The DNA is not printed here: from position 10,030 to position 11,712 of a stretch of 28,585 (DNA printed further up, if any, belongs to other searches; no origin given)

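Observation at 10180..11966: cNOR-like two-subunit heme enzyme with a rebuilt active site (candidate new or poorly characterised heme-copper oxidase family)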

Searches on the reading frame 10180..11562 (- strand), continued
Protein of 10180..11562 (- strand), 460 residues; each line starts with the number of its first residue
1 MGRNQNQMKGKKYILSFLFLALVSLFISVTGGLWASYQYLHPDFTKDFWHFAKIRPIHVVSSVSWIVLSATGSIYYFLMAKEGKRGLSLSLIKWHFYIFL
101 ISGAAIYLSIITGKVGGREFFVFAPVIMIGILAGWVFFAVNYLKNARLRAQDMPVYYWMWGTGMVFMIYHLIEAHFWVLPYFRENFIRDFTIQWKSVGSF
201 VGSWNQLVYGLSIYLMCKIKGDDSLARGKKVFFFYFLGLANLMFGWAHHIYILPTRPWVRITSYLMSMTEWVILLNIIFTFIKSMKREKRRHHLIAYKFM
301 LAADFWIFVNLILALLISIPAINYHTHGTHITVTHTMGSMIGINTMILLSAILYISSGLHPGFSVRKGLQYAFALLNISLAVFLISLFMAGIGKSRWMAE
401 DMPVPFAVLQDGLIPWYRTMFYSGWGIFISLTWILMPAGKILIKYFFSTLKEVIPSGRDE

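Call 37: search_protein_families(library=pfam, proteins=[L047:16063-16434:-, L046:4038-4412:-, L045:1088-1525:+, L050:13055-13498:-, L018:14051-15028:+, L052:13-1011:+, L063:2177-3028:+, L051:16442-17209:-, L042:15721-16305:-, L049:11224-12462:+], max_evalue=0.001)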
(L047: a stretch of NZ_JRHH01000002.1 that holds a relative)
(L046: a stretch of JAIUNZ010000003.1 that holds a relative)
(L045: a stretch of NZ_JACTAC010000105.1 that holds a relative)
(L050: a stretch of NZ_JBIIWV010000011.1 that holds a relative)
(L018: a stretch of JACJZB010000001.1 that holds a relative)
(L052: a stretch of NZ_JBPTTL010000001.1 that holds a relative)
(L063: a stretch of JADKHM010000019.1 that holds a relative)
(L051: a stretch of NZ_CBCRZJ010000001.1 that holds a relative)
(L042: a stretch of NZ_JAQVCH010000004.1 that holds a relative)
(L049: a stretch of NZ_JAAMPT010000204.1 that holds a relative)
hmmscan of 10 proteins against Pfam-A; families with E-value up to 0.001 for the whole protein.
L047:16063-16434:- (123 aa): 1 family
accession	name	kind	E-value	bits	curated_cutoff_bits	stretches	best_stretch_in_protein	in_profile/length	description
PF01152.27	Bac_globin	-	9.8e-07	29.4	21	1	9-115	10-116/121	Bacterial-like globin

L046:4038-4412:- (124 aa): 0 families

L045:1088-1525:+ (145 aa): 1 family
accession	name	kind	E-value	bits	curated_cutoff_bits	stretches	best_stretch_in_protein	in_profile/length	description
PF02566.24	OsmC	-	1.8e-15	57.6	27.5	1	44-136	5-96/100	OsmC-like protein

L050:13055-13498:- (147 aa): 1 family
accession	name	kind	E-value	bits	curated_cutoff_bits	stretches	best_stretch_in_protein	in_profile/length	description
PF05425.18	CopD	-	6.6e-06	26.9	32.1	1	46-136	5-101/105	Copper resistance protein D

L018:14051-15028:+ (325 aa): 3 families
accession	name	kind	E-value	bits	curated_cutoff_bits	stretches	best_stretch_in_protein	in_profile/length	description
PF13596.12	PAS_10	-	2.8e-28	99.1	22.1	1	206-310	2-106/106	PAS domain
PF01814.28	Hemerythrin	-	1.2e-08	36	25.3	1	17-133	3-125/127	Hemerythrin HHE cation binding domain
PF13426.13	PAS_9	-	0.0002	22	27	1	217-311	5-103/103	PAS domain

L052:13-1011:+ (332 aa): 4 families
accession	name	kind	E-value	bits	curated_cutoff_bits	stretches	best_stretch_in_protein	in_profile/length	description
PF00034.26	Cytochrom_C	-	1.6e-10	42.6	21.3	1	227-313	1-90/90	Cytochrome c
PF13442.11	Cytochrome_CBB3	-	5e-08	33.6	27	1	226-309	2-68/68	Cytochrome C oxidase, cbb3-type, subunit III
PF07731.20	Cu-oxidase_2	-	2.4e-05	24.6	20.4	0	74-159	18-112/137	Multicopper oxidase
PF00394.28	Cu-oxidase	-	3.7e-05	24.3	21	1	42-150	2-118/157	Multicopper oxidase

L063:2177-3028:+ (283 aa): 1 family
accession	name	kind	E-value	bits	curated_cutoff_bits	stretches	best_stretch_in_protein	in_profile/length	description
PF03781.23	FGE-sulfatase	-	2.6e-32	112.9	23.3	1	65-275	30-255/255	Sulfatase-modifying factor enzyme 1-like domain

L051:16442-17209:- (255 aa): 1 family
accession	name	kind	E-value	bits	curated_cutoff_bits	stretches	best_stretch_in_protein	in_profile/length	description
PF12679.13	ABC2_membrane_2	-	9.7e-10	38.6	27.2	1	73-255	99-283/283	ABC-2 family transporter protein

L042:15721-16305:- (194 aa): 0 families

L049:11224-12462:+ (412 aa): 2 families
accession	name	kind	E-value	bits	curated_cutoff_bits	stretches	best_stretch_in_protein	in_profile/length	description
PF00282.25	Pyridoxal_deC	-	3.9e-26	92.1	27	1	84-327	79-339/375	Pyridoxal-dependent decarboxylase conserved domain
PF00155.27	Aminotran_1_2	-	0.00019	21.2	19.7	1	107-239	68-194/361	Aminotransferase class I and II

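Call 40: search_solved_structures(query=A1, max_evalue=0.001, show_alignments=2)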
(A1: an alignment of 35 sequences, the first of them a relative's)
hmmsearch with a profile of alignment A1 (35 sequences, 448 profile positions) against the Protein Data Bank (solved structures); distinct sequences matched with E-value up to 0.001: 8.
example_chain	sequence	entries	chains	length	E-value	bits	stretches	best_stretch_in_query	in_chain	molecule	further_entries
4xyd_A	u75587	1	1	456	1.6e-32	116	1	1-436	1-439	Nitric-oxide reductase subunit B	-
3o0r_B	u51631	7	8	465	1.7e-25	92.9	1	4-433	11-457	Nitric oxide reductase subunit B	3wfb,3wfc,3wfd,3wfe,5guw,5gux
9g6b_A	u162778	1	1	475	2.7e-18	69.1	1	6-442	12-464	cytochrome-c oxidase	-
3mk7_A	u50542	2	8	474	1.7e-17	66.5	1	5-440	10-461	Cytochrome c oxidase, cbb3-type, subunit N | Cbb3-type cytochrome c oxidase subunit CcoN1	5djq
3ayf_A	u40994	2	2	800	4.5e-16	61.8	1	7-438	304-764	Nitric oxide reductase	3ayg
8smr_E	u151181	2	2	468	5.5e-16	61.5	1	7-442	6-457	cytochrome-c oxidase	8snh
6xkw_n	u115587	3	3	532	1.4e-13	53.7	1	18-438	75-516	Cytochrome c oxidase, Cbb3-type, subunit I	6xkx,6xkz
9g83_t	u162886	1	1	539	2.2e-12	49.7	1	11-443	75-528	cytochrome-c oxidase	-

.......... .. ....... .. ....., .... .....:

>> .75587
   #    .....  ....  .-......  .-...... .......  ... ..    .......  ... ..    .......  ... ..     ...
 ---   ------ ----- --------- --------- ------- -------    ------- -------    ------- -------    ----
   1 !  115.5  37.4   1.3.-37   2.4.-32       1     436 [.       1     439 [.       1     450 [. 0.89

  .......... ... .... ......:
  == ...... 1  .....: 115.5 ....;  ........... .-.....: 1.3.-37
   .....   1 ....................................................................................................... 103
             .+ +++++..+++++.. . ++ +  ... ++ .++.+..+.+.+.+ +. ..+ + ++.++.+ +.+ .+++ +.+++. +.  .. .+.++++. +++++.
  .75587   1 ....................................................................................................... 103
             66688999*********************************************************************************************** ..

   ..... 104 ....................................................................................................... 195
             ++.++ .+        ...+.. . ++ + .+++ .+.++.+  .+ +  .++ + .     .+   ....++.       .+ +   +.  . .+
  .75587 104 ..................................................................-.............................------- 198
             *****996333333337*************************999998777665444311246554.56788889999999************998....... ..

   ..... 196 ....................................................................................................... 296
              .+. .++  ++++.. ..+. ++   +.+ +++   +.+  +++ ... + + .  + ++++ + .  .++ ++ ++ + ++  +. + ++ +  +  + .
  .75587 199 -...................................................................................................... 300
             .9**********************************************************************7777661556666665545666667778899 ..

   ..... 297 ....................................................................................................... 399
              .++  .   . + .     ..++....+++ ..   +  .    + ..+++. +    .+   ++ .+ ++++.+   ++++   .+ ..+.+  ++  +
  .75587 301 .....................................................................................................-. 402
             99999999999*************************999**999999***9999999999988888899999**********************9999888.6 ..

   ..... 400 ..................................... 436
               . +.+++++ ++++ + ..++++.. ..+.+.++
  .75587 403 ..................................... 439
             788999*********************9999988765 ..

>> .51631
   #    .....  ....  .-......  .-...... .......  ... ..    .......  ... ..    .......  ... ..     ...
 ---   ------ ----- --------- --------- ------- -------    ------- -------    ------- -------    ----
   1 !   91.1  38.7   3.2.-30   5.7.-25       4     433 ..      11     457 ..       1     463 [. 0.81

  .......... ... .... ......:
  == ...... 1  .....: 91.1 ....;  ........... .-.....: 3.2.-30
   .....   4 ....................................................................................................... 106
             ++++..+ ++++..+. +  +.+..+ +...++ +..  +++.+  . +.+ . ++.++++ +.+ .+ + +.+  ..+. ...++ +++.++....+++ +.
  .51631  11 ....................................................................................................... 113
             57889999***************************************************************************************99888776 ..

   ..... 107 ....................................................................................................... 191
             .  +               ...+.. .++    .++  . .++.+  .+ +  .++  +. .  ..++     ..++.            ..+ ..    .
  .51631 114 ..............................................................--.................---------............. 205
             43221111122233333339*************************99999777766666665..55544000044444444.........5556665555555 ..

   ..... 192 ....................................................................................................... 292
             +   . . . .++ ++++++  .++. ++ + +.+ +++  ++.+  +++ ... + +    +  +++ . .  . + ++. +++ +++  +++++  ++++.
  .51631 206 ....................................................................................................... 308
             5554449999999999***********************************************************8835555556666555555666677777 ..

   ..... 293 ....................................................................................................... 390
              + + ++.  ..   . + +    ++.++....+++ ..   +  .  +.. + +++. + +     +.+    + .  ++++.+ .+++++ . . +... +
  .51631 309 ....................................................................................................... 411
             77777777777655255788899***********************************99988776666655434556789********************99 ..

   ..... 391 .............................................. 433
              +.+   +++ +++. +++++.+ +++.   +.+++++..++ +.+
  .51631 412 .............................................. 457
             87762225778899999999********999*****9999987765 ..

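Call 44: find_homologous_proteins(query=L054:8001-9338:+, max_evalue=1e-20)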
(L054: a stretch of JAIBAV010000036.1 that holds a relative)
Query L054:8001-9338:+ (445 aa): 1739 proteins with E <= 1e-20 among 8000 candidates; the best 120 are listed.
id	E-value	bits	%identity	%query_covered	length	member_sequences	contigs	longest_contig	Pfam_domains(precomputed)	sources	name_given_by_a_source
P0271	1.9e-280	949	99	98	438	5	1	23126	PF00115.26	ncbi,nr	ncbi:MAG: cbb3-type cytochrome c oxidase subunit I [Chitinophagaceae bacterium]|nr:cbb3-type cytochr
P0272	4.6e-251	852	87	98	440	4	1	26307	PF00115.26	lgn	-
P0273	1.9e-221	754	76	98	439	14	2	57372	PF00115.26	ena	-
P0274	1.0e-181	623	71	87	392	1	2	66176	PF00115.26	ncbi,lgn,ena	-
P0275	6.9e-181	620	63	97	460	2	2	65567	PF00115.26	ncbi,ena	-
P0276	9.6e-177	607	62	98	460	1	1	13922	PF00115.26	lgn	-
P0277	8.6e-151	521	56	98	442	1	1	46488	PF00115.26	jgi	jgi:nitric oxide reductase subunit B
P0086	2.7e-148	513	54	98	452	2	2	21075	PF00115.26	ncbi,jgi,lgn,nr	ncbi:MAG TPA: cbb3-type cytochrome c oxidase subunit I [Flavobacterium sp.]|jgi:nitric oxide reducta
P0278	1.4e-147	511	53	98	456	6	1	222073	PF00115.26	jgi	jgi:nitric oxide reductase subunit B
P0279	1.5e-146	507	56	97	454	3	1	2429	PF00115.26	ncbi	-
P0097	4.0e-146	506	54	98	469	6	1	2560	PF00115.26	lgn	-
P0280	6.5e-146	505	54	97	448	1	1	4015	PF00115.26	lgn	-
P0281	1.2e-145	504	53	97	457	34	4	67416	PF00115.26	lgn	-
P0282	4.9e-145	502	54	98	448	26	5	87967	PF00115.26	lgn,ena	-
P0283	5.4e-145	502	56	91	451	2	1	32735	PF00115.26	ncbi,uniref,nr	ncbi:MAG TPA: cbb3-type cytochrome c oxidase subunit I [Flavobacterium sp.]|uniref:cbb3-type cytochr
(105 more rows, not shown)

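Call 45: predict_structure(alignment_id=A1)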
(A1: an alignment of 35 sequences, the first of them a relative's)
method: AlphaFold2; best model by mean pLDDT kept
length: 460 residues; sequences in the alignment: 35
mean_pLDDT: 90.8   pTM: 0.91
mean pLDDT of the five models: 90.8, 89.2, 88.7, 88.3, 86.8
residues with pLDDT >= 90: 331; 70-90: 107; 50-70: 14; < 50: 8
segments of 3 or more residues with pLDDT < 50: 453-460
pLDDT, mean of each block of 10 residues (from residue 1): 68 95 97 95 92 94 97 94 75 97 97 87 94 98 85 95 97 95 94 92 96 96 95 96 86 83 88 90 92 93 94 84 82 87 96 94 86 98 96 91 88 96 98 96 86 49
secondary structure, 60 per line:
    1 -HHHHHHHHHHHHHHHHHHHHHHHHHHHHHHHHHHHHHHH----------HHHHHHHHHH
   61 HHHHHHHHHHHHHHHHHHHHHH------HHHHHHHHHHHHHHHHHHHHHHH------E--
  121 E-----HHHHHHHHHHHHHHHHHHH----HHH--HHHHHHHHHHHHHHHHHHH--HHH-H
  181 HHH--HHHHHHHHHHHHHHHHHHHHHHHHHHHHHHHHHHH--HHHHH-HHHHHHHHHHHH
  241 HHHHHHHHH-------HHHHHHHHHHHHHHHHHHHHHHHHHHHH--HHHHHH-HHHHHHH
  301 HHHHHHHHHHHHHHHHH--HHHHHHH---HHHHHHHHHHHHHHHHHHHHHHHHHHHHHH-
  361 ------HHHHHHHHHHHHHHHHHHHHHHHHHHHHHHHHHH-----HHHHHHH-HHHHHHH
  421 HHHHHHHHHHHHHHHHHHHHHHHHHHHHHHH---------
elements in order: H2-40 H51-82 H89-111 H127-145 H155-173 H180-183 H186-220 H223-227 H229-249 H257-284 H287-292 H294-317 H320-326 H330-359 H367-400 H406-412 H414-451

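Call 46: find_homologous_proteins(query=P0226, max_evalue=1e-10)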
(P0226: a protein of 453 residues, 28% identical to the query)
Query P0226 (453 aa): 110 proteins with E <= 1e-10 among 8000 candidates.
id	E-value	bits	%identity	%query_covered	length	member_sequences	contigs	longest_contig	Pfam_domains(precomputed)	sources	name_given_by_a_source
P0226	2.0e-296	1001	100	100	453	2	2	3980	PF00115.26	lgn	-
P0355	2.4e-226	770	79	96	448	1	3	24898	PF00115.26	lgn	-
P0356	1.8e-225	767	80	95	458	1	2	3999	PF00115.26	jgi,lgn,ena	-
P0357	5.1e-221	752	76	97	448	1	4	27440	PF00115.26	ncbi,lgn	-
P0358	3.2e-190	651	69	96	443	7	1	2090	PF00115.26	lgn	-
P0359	4.2e-184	631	67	96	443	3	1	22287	PF00115.26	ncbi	-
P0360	1.6e-177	609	65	94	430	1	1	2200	PF00115.26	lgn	-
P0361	4.1e-176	604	63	96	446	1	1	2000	PF00115.26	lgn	-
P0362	9.6e-176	603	62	99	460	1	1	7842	PF00115.26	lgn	-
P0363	2.3e-175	602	67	90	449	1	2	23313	PF01757.29,PF00115.26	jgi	jgi:nitric oxide reductase subunit B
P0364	7.6e-169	581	63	95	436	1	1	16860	PF00115.26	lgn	-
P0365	6.7e-167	574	61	95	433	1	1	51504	PF00115.26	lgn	-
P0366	2.9e-166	572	62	96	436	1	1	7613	PF00115.26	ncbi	-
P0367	4.9e-164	565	61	96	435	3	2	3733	PF00115.26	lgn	-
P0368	1.3e-161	557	60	95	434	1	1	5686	PF00115.26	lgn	-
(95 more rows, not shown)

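Call 50: search_protein_families(library=ncbifam, proteins=[L011:3433-5244:+, L046:5135-6364:+, L046:4038-4412:-, L042:15721-16305:-, L056:1319-3313:-, L080:2936-3790:-, L008:15358-15822:+, L044:1848-2453:+, L070:15412-16647:-, L054:1032-2996:+], max_evalue=0.001)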
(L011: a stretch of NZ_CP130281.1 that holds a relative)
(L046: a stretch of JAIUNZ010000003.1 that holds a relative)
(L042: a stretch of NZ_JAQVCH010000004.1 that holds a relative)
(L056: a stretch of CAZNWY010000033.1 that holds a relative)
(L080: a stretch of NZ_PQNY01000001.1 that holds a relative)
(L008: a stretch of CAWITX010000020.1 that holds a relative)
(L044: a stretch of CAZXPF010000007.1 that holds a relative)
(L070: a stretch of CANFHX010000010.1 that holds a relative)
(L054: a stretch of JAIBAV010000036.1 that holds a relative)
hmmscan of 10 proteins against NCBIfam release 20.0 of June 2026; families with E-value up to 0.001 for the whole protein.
L011:3433-5244:+ (603 aa): 0 families

L046:5135-6364:+ (409 aa): 0 families

L046:4038-4412:- (124 aa): 0 families

L042:15721-16305:- (194 aa): 0 families

L056:1319-3313:- (664 aa): 4 families
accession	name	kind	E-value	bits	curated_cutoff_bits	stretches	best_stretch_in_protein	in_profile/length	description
TIGR01778.1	TonB-copper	equivalog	1.6e-29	103.2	472.45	1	57-641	19-603/637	TonB-dependent copper receptor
TIGR01785.1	TonB-hemin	subfamily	2.7e-18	65.8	316.85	1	47-658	30-671/677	TonB-dependent heme/hemoglobin receptor family protein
TIGR01786.1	TonB-hemlactrns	subfamily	9.1e-17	60.6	323.75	1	317-660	348-715/719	TonB-dependent hemoglobin/transferrin/lactoferrin family receptor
NF038289.1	Zn_piracy_ZnuD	exception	0.00013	20.8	950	1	412-661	441-682/685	zinc piracy TonB-dependent receptor ZnuD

L080:2936-3790:- (284 aa): 0 families

L008:15358-15822:+ (154 aa): 2 families
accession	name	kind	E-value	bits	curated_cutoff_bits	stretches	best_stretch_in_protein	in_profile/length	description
NF008221.0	PRK10992.1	equivalog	0.00031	20.3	254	0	86-130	100-148/220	iron-sulfur cluster repair protein YtfE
TIGR03652.1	FeS_repair_RIC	equivalog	0.00064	19.6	204.7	0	99-138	113-152/216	iron-sulfur cluster repair di-iron protein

L044:1848-2453:+ (201 aa): 0 families

L070:15412-16647:- (411 aa): 4 families
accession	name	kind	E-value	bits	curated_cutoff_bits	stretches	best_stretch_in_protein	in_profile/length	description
TIGR04247.1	NosD_copper_fam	subfamily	2.5e-124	414.7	300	1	33-407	1-377/377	nitrous oxide reductase family maturation protein NosD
TIGR03804.1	para_beta_helix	repeat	6.4e-14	51.4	19.45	2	110-148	1-39/44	parallel beta-helix repeat protein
TIGR03805.1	beta_helix_1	subfamily_domain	4.4e-05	22.7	141.5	0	33-202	1-173/314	parallel beta-helix domain-containing protein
NF047854.1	LIC10774_subfam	equivalog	0.00058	18.9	380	0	21-232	71-274/358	LIC10774/LIC10365 family surface protein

L054:1032-2996:+ (654 aa): 4 families
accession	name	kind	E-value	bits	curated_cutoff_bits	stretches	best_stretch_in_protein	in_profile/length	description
TIGR04246.1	nitrous_NosZ_Gp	equivalog_domain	1.3e-277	921.8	625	1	35-639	1-578/578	Sec-dependent nitrous-oxide reductase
TIGR04244.1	nitrous_NosZ_RR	equivalog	2.7e-111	373.1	625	1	9-635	15-624/627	TAT-dependent nitrous-oxide reductase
NF052460.1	L-NosZ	equivalog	5.1e-48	163.8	700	1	275-637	123-478/480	clade III lactonase-type nitrous-oxide reductase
TIGR02866.1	CoxB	equivalog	1e-05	25.2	147.7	1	566-640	125-194/202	cytochrome c oxidase subunit II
